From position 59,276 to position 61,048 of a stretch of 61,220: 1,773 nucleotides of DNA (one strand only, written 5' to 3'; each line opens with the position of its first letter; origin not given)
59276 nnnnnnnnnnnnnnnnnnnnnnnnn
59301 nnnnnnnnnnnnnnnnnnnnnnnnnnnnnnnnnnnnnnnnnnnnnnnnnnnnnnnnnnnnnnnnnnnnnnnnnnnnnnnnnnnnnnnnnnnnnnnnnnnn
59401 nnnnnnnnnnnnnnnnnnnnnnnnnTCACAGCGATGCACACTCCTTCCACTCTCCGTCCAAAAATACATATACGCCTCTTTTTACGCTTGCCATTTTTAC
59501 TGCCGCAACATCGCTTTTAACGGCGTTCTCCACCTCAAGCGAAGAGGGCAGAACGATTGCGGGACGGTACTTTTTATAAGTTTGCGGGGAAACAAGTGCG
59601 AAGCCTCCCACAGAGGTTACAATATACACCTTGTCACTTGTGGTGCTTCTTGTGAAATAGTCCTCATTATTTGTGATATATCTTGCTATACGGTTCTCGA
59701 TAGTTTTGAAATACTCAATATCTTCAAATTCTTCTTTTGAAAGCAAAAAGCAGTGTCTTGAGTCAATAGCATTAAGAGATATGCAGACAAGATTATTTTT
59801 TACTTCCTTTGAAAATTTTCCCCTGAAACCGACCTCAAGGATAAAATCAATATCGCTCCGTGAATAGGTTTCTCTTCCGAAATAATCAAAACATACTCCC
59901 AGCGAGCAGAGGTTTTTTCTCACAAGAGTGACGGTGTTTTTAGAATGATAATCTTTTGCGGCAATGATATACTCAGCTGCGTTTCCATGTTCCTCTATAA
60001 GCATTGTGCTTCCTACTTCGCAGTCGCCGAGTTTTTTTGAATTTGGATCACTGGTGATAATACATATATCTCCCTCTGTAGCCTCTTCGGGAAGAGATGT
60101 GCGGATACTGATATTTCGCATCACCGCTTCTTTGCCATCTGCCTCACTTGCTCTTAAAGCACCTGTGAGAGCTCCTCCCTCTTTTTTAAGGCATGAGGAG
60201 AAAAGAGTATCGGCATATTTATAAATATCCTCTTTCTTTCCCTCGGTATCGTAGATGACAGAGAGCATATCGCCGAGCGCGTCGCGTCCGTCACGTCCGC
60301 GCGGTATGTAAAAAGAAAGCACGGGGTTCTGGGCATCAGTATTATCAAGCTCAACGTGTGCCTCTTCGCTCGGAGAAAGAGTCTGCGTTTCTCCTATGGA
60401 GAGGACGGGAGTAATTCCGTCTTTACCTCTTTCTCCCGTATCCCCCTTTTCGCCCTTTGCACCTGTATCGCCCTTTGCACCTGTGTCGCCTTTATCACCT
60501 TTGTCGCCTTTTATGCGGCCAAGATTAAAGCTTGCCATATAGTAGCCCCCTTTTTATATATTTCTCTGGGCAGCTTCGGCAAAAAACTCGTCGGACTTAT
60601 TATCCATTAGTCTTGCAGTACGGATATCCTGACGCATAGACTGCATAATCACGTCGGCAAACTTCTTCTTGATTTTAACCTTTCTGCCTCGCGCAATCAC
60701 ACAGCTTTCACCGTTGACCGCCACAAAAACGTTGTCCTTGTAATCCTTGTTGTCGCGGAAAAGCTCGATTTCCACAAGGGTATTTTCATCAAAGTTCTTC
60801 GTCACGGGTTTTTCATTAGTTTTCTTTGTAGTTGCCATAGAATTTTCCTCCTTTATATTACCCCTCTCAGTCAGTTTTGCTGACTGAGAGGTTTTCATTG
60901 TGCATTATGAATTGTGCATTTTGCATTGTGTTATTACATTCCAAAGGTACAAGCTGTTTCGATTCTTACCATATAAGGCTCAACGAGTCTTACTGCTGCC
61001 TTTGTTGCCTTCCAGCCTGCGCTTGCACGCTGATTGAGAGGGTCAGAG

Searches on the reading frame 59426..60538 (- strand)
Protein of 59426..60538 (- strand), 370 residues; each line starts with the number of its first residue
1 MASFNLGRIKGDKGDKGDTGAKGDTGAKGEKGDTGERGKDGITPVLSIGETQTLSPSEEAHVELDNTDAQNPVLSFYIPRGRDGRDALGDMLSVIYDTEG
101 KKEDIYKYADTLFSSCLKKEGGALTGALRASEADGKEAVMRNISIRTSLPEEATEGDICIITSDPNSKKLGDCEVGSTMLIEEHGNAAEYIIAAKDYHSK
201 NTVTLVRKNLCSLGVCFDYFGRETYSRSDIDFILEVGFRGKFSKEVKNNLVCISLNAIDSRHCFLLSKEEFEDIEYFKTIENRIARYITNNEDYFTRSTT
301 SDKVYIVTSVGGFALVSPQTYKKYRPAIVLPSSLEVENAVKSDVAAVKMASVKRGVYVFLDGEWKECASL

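Call 4: search_protein_families(library=pfam, proteins=[window:59426-60538:-])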
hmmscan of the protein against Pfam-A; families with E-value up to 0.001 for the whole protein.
window:59426-60538:- (370 aa): 1 family
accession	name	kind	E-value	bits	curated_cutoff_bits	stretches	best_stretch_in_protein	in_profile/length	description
PF01391.23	Collagen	-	8e-05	22.8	27.2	1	11-41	10-40/60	Collagen triple helix repeat (20 copies)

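Call 5: search_protein_families(library=ncbifam, proteins=[window:59426-60538:-])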
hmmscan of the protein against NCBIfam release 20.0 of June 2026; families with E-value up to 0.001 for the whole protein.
window:59426-60538:- (370 aa): 3 families
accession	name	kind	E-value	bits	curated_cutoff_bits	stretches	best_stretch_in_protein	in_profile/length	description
NF038330.1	adhesin_SclA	exception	5.2e-07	29.6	400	1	10-42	200-232/405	LPXTG-anchored collagen-like adhesin Scl1/SclA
NF038329.2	gly_rich_SclB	equivalog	3.5e-05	22.9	325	1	11-41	262-292/442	LPXTG-anchored collagen-like adhesin Scl2/SclB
NF046116.1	adhesin_Lcl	equivalog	0.00032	19.4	500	1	10-41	98-129/431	collagen-like adhesin Lcl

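Call 6: search_protein_families(library=phrogs, proteins=[window:59426-60538:-])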
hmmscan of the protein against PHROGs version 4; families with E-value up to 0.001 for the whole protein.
window:59426-60538:- (370 aa): 24 families
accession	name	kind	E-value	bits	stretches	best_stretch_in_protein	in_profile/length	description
phrog_32311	-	unknown function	3.9e-08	33.5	1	28-85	71-127/577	-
phrog_5073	-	tail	9.1e-08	32.5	1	11-45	333-367/519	tail fiber protein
phrog_366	-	tail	5.7e-07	30.3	1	9-43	349-383/474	tail fiber protein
phrog_6320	-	tail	9.4e-07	29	1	11-41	95-125/745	tail fiber protein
phrog_3904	-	tail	2.3e-06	27.2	1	5-39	854-890/1086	tail fiber protein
phrog_35286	-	unknown function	4.9e-06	26.3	1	10-42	310-342/750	-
phrog_10972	-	tail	5e-06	27.2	1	9-41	158-190/343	tail fiber protein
phrog_1125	-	tail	1.4e-05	25.6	1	6-43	173-210/412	tail fiber protein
phrog_26303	-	unknown function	2.1e-05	26.2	1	6-49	33-76/114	-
phrog_819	-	tail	4.8e-05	22.7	1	10-43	534-567/1024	tail protein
phrog_38806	-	unknown function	5.7e-05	23.6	1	9-52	116-162/285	-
phrog_25888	-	unknown function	6.1e-05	23.4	1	10-43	238-271/325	-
phrog_33244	-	tail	6.5e-05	23.1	1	10-47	65-103/414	tail fiber protein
phrog_13892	-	tail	9e-05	22.6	1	9-42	52-85/676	minor tail protein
phrog_21621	-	unknown function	0.00013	23.2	1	10-43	42-74/103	-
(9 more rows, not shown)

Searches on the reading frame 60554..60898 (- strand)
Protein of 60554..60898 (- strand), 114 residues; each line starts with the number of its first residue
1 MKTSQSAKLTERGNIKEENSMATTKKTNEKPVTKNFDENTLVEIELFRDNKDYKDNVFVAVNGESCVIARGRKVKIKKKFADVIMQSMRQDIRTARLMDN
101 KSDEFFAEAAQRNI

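Call 5: search_protein_families(library=ncbifam, proteins=[window:60554-60898:-])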
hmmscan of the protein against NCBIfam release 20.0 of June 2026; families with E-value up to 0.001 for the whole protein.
window:60554-60898:- (114 aa): 0 families

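Call 6: search_protein_families(library=phrogs, proteins=[window:60554-60898:-])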
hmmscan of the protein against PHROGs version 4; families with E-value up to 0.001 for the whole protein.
window:60554-60898:- (114 aa): 2 families
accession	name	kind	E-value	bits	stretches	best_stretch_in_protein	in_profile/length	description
phrog_15239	-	unknown function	5.2e-21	75.4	1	23-111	8-94/96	-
phrog_13966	-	unknown function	0.00021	22.2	1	16-91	22-97/115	-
